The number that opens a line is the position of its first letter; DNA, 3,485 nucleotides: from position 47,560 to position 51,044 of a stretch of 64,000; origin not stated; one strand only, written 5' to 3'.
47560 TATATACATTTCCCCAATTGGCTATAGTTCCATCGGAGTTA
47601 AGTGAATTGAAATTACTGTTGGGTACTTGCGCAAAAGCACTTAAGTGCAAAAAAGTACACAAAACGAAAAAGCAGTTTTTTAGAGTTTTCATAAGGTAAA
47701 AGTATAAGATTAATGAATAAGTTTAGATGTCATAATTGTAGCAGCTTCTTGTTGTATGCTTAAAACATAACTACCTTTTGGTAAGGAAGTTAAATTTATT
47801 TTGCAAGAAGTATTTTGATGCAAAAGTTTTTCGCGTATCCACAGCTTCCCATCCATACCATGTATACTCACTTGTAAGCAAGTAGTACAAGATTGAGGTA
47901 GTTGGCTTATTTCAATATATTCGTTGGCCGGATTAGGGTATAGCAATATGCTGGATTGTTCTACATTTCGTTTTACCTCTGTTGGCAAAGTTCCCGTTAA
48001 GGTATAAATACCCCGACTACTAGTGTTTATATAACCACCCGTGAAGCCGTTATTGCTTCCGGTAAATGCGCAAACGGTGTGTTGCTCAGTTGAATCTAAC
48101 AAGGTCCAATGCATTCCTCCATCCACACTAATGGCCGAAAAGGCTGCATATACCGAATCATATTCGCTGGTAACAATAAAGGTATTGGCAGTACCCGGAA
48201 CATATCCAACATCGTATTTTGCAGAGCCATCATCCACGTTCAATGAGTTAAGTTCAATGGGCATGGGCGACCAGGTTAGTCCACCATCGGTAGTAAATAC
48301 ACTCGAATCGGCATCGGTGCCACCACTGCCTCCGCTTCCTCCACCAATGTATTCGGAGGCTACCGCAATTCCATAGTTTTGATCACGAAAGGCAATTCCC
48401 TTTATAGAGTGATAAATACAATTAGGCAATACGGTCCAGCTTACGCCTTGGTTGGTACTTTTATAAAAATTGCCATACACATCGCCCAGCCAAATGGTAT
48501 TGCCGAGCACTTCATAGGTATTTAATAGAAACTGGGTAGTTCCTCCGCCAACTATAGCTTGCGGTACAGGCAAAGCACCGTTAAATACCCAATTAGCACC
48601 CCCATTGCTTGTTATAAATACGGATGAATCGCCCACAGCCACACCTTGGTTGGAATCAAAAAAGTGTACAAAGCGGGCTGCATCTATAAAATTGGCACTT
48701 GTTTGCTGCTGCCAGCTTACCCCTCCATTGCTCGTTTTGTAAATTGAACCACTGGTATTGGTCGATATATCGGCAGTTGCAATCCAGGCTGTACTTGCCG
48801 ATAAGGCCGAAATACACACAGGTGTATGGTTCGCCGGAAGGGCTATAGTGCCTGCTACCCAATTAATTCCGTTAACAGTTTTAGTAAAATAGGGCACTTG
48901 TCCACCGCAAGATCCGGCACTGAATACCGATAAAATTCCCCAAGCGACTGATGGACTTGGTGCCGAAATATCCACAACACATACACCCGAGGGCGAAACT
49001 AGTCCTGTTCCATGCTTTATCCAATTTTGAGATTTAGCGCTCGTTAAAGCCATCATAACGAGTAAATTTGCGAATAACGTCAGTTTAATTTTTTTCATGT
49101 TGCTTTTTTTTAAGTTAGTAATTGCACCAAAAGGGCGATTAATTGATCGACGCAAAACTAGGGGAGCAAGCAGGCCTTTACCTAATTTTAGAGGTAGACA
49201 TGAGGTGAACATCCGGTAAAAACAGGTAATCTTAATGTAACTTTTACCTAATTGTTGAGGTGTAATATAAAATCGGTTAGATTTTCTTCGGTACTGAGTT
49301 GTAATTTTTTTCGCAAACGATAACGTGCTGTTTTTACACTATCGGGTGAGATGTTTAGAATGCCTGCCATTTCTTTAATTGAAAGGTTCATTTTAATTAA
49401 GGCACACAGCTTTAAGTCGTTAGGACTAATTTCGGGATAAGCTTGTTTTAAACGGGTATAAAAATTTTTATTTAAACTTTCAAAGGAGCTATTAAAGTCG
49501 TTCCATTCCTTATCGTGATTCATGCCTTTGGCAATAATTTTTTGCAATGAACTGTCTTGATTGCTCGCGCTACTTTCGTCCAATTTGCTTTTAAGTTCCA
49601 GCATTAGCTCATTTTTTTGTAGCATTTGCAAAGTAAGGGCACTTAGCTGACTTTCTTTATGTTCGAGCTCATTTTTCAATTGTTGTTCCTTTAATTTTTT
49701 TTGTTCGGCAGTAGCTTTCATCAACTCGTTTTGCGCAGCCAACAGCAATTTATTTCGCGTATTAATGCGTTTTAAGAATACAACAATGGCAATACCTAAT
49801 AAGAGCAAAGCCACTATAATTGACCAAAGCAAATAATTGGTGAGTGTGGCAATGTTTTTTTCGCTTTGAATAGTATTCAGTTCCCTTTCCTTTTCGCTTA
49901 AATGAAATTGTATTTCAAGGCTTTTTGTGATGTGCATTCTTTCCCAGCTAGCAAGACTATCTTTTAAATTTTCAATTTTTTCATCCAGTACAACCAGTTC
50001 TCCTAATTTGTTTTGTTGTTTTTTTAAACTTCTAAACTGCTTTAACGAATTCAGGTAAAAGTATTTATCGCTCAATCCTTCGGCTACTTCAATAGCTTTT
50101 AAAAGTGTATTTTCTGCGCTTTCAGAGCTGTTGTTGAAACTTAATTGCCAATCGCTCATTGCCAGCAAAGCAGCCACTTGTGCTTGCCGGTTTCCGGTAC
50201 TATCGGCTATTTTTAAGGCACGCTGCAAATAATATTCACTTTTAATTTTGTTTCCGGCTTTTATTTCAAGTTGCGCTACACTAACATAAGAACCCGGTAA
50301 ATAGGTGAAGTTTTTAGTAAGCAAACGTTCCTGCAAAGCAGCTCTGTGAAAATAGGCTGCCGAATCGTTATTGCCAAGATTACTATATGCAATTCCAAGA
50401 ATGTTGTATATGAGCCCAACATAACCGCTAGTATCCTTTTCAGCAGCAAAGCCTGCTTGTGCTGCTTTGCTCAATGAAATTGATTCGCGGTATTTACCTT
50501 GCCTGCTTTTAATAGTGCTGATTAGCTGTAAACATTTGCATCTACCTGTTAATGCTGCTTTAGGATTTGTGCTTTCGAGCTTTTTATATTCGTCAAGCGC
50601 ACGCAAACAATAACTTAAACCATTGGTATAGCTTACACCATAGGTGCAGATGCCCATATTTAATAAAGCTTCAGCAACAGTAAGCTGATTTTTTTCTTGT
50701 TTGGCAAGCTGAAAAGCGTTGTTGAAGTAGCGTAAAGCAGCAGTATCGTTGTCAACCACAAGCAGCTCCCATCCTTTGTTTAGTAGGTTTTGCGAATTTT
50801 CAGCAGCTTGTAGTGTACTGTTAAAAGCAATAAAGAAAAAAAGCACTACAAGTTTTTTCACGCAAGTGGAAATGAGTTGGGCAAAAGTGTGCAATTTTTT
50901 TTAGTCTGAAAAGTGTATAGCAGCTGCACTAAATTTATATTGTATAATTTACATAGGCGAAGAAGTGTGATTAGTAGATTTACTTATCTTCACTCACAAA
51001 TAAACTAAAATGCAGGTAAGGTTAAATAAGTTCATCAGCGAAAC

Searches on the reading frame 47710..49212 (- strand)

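Call 50: search_protein_families(library=pfam, proteins=[window:47710-49212:-], max_evalue=0.00001)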
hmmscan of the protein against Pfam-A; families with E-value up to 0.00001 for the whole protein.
window:47710-49212:- (500 aa): 3 families
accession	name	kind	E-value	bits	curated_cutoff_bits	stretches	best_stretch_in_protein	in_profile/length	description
PF18962.6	Por_Secre_tail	-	1e-11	45.4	27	1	424-499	1-74/75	Secretion system C-terminal sorting domain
PF02012.26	BNR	-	2.4e-07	30.1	27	0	306-316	2-12/12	BNR/Asp-box repeat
PF15902.12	Sortilin-Vps10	-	3.1e-06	26.7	33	0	248-396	2-126/446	Sortilin, neurotensin receptor 3,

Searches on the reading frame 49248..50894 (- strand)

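Call 50: search_protein_families(library=pfam, proteins=[window:49248-50894:-], max_evalue=0.00001)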
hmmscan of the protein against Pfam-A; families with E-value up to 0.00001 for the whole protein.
window:49248-50894:- (548 aa): 1 family
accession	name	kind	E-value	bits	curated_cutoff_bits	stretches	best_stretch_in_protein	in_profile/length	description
PF13424.12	TPR_12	-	2.6e-12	47.2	30.1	0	203-272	6-76/77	Tetratricopeptide repeat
